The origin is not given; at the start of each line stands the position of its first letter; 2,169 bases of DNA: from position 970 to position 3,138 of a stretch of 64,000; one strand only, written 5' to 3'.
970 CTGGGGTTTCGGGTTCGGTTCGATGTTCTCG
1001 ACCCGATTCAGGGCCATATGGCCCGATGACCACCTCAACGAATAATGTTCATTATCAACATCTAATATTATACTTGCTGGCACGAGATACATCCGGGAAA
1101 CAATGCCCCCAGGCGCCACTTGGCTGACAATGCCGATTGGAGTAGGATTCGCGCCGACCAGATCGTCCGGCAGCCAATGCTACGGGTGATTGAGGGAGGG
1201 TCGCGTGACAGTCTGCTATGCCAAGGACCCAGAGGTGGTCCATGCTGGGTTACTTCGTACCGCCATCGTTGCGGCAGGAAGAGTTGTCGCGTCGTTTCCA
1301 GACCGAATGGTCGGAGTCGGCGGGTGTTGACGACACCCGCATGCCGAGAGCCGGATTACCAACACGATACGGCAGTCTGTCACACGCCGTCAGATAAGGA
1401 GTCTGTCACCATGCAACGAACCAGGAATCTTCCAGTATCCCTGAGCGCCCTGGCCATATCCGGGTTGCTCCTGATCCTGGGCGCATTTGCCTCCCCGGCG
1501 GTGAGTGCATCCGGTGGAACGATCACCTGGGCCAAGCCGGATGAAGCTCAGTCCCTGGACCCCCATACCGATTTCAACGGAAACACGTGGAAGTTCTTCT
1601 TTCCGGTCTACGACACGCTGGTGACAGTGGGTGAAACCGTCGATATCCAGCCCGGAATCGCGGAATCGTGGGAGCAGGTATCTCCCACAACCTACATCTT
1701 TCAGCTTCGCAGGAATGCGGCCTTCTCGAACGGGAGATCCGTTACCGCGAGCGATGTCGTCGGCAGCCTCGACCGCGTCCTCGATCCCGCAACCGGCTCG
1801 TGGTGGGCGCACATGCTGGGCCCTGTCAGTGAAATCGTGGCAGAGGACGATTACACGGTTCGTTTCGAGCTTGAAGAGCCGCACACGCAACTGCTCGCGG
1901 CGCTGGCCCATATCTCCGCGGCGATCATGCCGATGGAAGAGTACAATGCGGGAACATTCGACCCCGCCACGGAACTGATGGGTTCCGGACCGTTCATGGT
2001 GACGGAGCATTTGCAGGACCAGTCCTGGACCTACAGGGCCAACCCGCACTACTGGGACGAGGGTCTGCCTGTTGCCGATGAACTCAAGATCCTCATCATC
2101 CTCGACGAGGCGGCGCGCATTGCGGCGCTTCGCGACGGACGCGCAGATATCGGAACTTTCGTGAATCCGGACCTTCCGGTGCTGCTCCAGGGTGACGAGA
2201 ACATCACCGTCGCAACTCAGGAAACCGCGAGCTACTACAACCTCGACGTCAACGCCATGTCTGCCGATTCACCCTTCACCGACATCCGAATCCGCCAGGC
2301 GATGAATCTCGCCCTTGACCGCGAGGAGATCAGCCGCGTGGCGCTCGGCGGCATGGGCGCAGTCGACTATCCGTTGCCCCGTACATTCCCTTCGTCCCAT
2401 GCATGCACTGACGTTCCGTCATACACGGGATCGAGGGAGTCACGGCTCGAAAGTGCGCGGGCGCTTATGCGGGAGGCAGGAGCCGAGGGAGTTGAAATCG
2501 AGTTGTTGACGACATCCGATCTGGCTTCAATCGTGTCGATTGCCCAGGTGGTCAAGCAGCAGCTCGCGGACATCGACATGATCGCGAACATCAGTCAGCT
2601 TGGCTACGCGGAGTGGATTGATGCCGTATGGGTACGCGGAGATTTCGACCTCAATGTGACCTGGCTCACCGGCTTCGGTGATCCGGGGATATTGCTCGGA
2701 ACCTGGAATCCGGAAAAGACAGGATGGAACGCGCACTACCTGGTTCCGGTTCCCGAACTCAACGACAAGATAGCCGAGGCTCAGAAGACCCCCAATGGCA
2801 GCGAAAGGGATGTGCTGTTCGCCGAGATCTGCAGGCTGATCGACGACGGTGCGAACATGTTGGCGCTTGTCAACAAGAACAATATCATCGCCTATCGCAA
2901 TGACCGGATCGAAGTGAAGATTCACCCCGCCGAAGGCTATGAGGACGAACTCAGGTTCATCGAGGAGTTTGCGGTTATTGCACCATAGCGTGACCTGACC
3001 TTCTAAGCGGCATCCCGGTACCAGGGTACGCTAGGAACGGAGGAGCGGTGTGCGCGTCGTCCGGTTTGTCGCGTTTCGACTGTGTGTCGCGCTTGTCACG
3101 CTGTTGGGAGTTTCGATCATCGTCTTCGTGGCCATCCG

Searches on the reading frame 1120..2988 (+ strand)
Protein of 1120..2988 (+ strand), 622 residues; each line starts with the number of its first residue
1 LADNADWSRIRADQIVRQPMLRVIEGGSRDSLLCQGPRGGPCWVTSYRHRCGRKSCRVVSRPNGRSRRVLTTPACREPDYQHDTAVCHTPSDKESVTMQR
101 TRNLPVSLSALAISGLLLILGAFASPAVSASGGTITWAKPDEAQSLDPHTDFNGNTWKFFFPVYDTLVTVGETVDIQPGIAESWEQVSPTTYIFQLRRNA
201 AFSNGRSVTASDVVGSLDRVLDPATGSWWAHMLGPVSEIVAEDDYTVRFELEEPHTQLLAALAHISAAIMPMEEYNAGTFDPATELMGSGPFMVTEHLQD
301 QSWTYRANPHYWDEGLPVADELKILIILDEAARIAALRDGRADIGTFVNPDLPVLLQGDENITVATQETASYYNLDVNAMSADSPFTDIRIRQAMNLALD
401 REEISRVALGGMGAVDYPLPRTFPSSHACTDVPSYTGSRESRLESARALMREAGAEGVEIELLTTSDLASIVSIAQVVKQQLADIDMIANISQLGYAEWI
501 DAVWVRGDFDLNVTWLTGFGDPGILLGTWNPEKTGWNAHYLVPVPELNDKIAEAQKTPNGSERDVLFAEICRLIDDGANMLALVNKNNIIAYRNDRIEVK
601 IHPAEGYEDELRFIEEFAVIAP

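Call 67: search_protein_families(library=pfam, proteins=[window:1120-2988:+], max_evalue=0.00001)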
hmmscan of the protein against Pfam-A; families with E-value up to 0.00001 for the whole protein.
window:1120-2988:+ (622 aa): 1 family
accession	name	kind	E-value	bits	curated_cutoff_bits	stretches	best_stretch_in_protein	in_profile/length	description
PF00496.27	SBP_bac_5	-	1.5e-73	248.5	32.4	1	176-530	2-361/368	Bacterial extracellular solute-binding proteins, family 5 Middle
